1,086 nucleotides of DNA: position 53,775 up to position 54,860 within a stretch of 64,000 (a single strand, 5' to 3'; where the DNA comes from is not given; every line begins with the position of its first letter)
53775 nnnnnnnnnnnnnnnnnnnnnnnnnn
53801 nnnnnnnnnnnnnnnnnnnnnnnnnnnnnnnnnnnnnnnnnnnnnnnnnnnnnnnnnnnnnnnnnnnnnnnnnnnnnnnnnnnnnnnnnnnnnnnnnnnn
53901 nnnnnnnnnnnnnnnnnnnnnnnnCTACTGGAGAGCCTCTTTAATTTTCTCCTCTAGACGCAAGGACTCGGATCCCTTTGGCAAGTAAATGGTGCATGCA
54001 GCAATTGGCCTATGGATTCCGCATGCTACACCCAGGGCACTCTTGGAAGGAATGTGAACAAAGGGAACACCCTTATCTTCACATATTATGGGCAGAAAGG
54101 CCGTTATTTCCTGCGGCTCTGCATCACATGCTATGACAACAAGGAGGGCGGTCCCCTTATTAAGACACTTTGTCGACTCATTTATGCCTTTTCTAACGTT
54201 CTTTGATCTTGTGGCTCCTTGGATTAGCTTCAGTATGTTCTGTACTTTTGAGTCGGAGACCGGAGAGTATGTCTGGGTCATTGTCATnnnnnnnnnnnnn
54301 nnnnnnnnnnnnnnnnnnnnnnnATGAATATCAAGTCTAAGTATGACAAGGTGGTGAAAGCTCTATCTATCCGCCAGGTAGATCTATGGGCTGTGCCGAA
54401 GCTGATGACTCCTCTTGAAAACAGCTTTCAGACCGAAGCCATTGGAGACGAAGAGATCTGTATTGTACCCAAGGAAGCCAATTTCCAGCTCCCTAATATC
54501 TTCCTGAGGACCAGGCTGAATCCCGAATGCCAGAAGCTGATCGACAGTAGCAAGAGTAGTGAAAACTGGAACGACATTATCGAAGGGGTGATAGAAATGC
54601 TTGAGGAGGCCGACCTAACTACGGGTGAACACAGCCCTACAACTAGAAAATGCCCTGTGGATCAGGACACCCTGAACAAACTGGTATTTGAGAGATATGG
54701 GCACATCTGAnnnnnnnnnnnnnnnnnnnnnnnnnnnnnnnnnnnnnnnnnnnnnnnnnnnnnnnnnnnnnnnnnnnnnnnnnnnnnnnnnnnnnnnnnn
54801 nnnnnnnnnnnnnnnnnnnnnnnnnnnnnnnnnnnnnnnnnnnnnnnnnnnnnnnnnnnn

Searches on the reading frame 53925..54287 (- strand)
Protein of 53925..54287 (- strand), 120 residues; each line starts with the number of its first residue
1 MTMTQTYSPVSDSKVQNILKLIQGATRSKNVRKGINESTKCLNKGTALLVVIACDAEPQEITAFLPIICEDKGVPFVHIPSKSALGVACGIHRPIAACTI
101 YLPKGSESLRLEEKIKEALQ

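Call 33: search_protein_families(library=pfam, proteins=[window:53925-54287:-], max_evalue=0.001)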
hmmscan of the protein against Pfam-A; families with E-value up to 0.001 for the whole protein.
window:53925-54287:- (120 aa): 1 family
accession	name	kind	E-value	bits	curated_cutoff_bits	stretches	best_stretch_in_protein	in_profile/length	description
PF01248.31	Ribosomal_L7Ae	-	1.3e-23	83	22.1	1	17-108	2-93/95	Ribosomal protein L7Ae/L30e/S12e/Gadd45 family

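Call 34: search_solved_structures(query=window:53925-54287:-, max_evalue=0.00001)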
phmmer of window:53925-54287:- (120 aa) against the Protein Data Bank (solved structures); distinct sequences matched with E-value up to 0.00001: 120 (the best 60 are shown).
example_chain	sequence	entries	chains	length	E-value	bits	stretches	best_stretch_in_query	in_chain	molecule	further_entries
1e7k_A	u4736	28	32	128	1.6e-28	102.2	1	9-117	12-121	15.5 KD RNA BINDING PROTEIN | hSnu13 | NHP2-like protein 1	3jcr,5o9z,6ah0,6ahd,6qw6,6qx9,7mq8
2ozb_A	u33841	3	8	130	1.6e-28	102.1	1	9-117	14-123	U4/U6.U5 tri-snRNP 15.5 kDa protein | NHP2-like protein 1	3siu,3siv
2jnb_A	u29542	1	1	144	2.3e-28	101.7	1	9-117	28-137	NHP2-like protein 1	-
2aif_A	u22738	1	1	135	3.6e-26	94.6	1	16-108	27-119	ribosomal protein L7A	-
7suk_SE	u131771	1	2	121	3.9e-25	91.3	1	9-102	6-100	Ribonucloprotein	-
1zwz_A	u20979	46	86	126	3.9e-25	91.2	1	9-102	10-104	Snu13p | 13 kDa ribonucleoprotein-associated protein | Snu13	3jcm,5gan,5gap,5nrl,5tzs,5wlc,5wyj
4nut_A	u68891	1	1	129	4.2e-25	91.1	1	9-102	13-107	13 kDa ribonucleoprotein-associated protein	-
2ale_A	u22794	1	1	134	4.7e-25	91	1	9-102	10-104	NHP2/L7aE family protein YEL026W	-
5ewr_A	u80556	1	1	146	7.8e-25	90.3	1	14-102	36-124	Box C/D snoRNP and U4 snRNP component Snu13p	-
5oql_V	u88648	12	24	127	2.8e-24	88.5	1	13-106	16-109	Snu13 | H/ACA ribonucleoprotein complex subunit 2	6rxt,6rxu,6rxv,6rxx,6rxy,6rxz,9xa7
9fhl_3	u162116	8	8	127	4.7e-22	81.3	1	15-115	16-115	Large ribosomal subunit protein eL8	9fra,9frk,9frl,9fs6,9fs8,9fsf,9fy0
5jpq_U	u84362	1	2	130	5e-22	81.3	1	15-115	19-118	Snu13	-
3id5_C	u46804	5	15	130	5e-22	81.3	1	15-115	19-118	50S ribosomal protein L7Ae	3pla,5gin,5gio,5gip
8hku_L7A1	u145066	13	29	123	5.1e-22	81.2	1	15-112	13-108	50S ribosomal protein L7Ae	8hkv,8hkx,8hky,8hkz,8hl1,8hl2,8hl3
6tmf_b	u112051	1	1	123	7.5e-22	80.7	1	16-109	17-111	50S ribosomal protein L7Ae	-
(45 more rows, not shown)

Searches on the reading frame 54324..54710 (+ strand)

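Call 33: search_protein_families(library=pfam, proteins=[window:54324-54710:+], max_evalue=0.001)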
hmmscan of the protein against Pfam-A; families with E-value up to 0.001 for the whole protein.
window:54324-54710:+ (128 aa): 1 family
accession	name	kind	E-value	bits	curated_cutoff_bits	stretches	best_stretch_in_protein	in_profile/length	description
PF17029.10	DUF5100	-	9.1e-37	126.2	27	1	1-124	1-124/125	Domain of unknown function (DUF5100)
